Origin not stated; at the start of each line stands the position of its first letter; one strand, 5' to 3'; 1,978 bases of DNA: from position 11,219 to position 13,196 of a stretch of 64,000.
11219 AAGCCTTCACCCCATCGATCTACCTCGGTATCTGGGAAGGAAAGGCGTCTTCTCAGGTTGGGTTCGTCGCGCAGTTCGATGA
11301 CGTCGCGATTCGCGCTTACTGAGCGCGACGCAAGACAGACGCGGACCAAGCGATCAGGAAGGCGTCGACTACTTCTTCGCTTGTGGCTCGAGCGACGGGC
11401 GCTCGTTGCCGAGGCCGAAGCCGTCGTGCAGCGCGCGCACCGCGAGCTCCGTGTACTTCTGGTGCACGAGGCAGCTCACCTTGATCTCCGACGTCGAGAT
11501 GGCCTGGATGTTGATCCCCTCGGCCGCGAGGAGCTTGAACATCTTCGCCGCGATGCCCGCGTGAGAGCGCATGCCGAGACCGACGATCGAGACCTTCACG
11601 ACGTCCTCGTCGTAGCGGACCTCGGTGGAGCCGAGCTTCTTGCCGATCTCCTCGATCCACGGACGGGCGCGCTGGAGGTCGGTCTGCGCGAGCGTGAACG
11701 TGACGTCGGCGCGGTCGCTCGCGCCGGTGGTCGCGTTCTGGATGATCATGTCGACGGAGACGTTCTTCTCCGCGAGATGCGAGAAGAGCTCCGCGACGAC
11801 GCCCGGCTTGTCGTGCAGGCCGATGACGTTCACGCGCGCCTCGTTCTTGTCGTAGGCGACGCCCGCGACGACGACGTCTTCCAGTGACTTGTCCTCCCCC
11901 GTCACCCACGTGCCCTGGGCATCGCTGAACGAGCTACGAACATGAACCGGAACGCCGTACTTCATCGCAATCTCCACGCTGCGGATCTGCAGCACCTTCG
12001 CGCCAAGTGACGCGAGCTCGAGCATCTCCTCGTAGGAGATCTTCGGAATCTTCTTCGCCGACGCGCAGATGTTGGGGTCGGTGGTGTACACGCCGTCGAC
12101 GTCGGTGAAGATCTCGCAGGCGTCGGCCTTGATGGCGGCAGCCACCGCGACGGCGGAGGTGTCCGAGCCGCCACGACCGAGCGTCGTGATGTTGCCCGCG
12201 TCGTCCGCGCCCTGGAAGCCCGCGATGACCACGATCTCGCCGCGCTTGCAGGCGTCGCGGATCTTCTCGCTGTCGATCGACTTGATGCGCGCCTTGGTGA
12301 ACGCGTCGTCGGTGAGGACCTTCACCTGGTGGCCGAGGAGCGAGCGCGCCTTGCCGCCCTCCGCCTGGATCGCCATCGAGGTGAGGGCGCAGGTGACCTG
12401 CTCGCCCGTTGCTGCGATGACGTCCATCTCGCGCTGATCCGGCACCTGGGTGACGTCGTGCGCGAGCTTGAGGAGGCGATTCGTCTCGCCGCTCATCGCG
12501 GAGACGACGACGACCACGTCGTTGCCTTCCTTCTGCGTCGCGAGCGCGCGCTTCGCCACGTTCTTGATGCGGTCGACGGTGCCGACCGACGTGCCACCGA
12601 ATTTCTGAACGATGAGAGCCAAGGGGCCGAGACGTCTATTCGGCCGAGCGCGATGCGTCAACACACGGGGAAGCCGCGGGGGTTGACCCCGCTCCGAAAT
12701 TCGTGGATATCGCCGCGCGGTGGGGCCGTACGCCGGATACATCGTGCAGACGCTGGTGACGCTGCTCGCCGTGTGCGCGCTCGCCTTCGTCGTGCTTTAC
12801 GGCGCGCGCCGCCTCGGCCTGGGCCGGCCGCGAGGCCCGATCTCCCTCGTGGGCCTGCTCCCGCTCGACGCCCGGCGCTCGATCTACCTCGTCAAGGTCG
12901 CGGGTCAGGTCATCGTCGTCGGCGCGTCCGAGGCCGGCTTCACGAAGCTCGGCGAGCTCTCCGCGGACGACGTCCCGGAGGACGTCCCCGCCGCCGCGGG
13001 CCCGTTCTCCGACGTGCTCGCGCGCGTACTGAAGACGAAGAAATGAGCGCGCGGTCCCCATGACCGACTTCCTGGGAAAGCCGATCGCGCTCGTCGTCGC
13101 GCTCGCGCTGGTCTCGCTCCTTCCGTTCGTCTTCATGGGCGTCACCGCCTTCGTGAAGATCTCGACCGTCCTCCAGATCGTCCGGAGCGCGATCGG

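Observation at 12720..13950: Orphan FliO-FliP export-gate pair without other flagellar or T3SS core genes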

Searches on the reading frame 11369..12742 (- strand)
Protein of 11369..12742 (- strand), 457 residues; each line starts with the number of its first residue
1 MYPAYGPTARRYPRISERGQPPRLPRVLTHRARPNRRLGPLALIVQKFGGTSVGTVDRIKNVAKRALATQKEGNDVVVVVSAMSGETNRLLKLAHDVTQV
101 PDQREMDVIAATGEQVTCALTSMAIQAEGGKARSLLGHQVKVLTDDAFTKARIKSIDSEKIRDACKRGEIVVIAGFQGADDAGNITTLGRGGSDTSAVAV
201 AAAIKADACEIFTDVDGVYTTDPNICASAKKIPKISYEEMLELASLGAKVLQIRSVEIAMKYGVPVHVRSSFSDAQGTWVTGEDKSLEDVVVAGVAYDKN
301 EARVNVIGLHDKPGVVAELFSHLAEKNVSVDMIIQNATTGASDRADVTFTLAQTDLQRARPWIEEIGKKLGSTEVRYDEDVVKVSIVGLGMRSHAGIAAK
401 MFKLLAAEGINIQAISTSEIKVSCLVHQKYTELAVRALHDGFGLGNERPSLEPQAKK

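Call 3: search_protein_families(library=pfam, proteins=[window:11369-12742:-], max_evalue=0.1)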
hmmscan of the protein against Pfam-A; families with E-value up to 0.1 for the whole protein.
window:11369-12742:- (457 aa): 8 families
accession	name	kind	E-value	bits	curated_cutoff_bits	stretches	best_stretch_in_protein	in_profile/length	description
PF00696.33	AA_kinase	-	6.9e-52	176.9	24.9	1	43-270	2-234/234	Amino acid kinase family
PF22468.2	ACT_9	-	4.3e-34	116.5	27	2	384-442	1-61/61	ACT domain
PF13840.12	ACT_7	-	1.8e-23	82.5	27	2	378-440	3-65/65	ACT domain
PF01842.31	ACT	-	3.4e-15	55.9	27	2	307-359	5-57/66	ACT domain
PF13740.12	ACT_6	-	0.0069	16.7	23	1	304-331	5-31/76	ACT domain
PF13291.12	ACT_4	-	0.0091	17.1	27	0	302-352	7-55/80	ACT domain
PF22629.2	ACT_AHAS_ss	-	0.03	14.9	27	0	393-420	7-34/67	AHAS small subunit-like ACT domain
PF17874.7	TPR_MalT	-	0.056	13.1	45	0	52-129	13-89/336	MalT-like TPR region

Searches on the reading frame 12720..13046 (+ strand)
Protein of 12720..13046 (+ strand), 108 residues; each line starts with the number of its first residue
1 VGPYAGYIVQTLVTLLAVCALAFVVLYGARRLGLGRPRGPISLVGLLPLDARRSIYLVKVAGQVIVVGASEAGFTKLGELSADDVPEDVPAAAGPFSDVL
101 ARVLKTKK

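Call 3: search_protein_families(library=pfam, proteins=[window:12720-13046:+], max_evalue=0.1)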
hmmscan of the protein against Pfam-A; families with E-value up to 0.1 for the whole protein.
window:12720-13046:+ (108 aa): 1 family
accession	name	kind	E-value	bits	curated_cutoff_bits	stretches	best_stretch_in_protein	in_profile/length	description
PF04347.18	FliO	-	1.9e-11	44.3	22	1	36-105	17-91/91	Flagellar biosynthesis protein, FliO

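Call 4: search_protein_families(library=ncbifam, proteins=[window:12720-13046:+], max_evalue=0.1)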
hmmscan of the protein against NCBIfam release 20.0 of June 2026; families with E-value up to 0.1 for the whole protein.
window:12720-13046:+ (108 aa): 3 families
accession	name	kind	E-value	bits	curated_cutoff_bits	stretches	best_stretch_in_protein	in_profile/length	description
TIGR03500.1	FliO_TIGR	equivalog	1.1e-11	44.6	55.25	1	15-80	1-70/70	flagellar biosynthetic protein FliO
NF009951.1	PRK13415.1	equivalog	0.035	13.8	242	1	20-71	84-136/219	flagella biosynthesis regulatory protein FliZ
NF011056.0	PRK14489.1-1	equivalog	0.091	11.9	379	1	21-101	6-81/363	bifunctional molybdenum cofactor guanylyltransferase MobA/molybdopterin-guanine dinucleotide biosynthesis adaptor protein MobB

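Call 56: search_solved_structures(query=window:12720-13046:+, max_evalue=10, show_alignments=2)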
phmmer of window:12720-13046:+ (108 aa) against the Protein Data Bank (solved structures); distinct sequences matched with E-value up to 10: 1.
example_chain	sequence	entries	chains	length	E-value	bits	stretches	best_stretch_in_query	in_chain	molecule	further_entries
9nw3_7A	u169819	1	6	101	1.6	12.3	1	21-50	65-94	Dpy-30 motif protein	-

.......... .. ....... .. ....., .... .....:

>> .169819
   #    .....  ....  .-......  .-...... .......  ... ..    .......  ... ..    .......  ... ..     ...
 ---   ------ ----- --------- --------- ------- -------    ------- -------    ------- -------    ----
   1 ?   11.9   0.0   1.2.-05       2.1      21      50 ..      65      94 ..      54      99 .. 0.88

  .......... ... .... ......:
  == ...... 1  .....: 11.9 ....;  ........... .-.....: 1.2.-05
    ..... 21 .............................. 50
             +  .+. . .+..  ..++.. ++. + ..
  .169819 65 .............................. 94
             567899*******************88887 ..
